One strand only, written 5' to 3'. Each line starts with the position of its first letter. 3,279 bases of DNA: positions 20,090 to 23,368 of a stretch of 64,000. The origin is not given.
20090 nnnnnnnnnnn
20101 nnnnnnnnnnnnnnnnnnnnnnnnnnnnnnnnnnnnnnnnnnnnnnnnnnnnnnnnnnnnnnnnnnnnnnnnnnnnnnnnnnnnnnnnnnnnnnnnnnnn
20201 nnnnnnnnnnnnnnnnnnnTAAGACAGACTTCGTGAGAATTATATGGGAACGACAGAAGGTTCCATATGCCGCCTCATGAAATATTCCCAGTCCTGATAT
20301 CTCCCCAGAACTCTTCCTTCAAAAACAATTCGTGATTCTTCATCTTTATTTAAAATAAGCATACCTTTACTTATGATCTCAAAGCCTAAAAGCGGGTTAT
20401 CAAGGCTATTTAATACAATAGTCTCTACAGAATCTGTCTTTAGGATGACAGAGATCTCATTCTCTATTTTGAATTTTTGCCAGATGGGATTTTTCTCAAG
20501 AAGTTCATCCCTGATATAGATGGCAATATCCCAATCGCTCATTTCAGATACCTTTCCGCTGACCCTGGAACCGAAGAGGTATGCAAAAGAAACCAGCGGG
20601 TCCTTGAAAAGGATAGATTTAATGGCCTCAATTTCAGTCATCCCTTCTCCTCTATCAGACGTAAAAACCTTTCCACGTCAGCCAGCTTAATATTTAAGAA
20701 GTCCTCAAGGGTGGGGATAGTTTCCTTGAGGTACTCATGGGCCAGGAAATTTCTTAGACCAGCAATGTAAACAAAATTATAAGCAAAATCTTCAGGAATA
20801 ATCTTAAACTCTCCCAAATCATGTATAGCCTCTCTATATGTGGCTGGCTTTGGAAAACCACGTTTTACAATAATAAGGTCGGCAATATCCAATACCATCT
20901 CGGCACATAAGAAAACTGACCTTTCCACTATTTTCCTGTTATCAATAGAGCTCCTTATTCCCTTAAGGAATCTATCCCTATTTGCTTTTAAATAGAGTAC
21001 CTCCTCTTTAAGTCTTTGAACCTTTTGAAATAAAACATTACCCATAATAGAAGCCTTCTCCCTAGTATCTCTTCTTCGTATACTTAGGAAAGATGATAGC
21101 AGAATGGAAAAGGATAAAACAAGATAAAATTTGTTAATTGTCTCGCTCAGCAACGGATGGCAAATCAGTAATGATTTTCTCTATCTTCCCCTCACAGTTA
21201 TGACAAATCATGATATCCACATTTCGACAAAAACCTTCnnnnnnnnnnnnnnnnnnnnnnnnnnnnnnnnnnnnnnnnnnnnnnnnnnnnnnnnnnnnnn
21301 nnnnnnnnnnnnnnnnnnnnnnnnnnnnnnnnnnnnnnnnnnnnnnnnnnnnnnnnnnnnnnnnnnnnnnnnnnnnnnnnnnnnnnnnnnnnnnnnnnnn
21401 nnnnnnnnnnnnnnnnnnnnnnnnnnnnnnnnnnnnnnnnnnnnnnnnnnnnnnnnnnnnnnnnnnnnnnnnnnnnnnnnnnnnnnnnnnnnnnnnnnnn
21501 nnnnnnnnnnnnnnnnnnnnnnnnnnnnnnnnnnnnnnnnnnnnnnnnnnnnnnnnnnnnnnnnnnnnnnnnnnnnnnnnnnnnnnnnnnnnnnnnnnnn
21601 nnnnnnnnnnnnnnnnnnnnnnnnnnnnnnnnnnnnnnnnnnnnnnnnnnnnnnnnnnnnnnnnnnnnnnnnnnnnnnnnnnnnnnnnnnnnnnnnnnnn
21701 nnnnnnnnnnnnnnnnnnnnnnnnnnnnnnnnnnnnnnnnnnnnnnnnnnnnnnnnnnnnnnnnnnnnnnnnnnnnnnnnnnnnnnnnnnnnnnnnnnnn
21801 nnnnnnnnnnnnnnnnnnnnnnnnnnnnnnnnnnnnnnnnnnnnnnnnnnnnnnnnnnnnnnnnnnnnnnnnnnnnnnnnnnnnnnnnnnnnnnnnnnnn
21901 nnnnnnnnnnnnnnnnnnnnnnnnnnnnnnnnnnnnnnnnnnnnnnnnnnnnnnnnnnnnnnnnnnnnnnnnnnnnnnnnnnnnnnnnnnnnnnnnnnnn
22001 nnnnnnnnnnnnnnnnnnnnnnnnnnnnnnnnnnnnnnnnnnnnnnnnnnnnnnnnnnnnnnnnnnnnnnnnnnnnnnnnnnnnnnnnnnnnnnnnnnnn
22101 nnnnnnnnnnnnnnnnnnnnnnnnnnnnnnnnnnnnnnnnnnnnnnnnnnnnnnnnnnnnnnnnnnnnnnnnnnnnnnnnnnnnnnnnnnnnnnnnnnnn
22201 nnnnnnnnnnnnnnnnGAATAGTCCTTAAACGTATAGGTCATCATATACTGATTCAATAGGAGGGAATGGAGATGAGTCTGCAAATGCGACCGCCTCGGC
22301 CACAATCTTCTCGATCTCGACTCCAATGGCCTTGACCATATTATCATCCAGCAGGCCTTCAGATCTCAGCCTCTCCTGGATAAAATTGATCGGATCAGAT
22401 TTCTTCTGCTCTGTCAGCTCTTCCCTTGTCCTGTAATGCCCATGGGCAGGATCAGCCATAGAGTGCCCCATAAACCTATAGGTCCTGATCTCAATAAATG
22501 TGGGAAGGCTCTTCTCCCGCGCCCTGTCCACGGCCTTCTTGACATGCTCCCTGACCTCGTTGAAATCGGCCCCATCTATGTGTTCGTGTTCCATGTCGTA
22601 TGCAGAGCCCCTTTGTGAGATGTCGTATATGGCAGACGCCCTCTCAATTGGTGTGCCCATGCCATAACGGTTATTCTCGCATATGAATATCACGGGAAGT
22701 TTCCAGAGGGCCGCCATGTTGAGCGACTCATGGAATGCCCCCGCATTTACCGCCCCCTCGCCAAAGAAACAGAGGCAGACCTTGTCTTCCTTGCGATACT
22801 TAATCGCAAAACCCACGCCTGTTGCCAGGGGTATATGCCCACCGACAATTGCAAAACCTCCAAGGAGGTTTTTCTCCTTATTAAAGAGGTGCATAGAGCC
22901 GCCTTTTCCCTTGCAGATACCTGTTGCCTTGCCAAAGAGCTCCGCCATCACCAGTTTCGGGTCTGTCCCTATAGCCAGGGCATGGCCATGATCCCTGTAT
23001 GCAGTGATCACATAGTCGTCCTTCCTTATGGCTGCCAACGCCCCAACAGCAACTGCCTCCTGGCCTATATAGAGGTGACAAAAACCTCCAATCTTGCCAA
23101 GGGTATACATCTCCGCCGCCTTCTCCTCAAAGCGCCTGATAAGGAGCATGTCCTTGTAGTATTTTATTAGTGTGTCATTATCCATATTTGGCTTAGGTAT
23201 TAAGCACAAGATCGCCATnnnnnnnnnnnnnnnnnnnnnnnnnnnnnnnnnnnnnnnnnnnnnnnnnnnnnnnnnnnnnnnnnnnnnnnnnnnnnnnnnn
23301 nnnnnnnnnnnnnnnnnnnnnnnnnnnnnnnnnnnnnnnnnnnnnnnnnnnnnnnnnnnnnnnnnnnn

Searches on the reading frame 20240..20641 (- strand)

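Call 60: search_protein_families(library=pfam, proteins=[window:20240-20641:-], max_evalue=0.0001)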
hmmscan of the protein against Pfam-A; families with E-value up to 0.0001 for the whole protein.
window:20240-20641:- (133 aa): 2 families
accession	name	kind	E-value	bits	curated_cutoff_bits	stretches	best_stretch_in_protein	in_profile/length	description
PF18765.7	Polbeta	-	1.7e-18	67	26.9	1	5-102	1-93/93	Polymerase beta, Nucleotidyltransferase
PF01909.29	NTP_transf_2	-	2.3e-06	28.3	21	1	6-63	4-58/93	Nucleotidyltransferase domain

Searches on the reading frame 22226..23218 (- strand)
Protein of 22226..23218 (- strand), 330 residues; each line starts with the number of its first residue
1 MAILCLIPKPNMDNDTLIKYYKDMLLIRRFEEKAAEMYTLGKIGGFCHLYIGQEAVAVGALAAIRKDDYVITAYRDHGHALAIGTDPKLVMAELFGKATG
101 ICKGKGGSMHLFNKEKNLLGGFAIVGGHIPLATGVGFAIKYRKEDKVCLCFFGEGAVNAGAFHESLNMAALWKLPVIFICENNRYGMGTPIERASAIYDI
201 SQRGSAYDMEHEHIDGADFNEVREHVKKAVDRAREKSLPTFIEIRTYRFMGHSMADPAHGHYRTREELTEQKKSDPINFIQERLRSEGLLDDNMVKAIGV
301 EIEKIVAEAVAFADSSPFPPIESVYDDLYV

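Call 60: search_protein_families(library=pfam, proteins=[window:22226-23218:-], max_evalue=0.0001)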
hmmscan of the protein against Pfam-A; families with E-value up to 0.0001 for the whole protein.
window:22226-23218:- (330 aa): 4 families
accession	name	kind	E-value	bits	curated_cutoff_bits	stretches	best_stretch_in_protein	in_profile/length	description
PF00676.26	E1_dh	-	2.1e-90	303.2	22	1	23-321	2-299/300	Dehydrogenase E1 component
PF13292.11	DXP_synthase_N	-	5.3e-06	26.3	21.2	1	129-263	117-251/274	1-deoxy-D-xylulose-5-phosphate synthase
PF00456.26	Transketolase_N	-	1.6e-05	24.5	22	1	145-266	144-266/334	Transketolase, thiamine diphosphate binding domain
PF02775.26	TPP_enzyme_C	-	1.7e-05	25.1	21.9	1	117-244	20-151/151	Thiamine pyrophosphate enzyme, C-terminal TPP binding domain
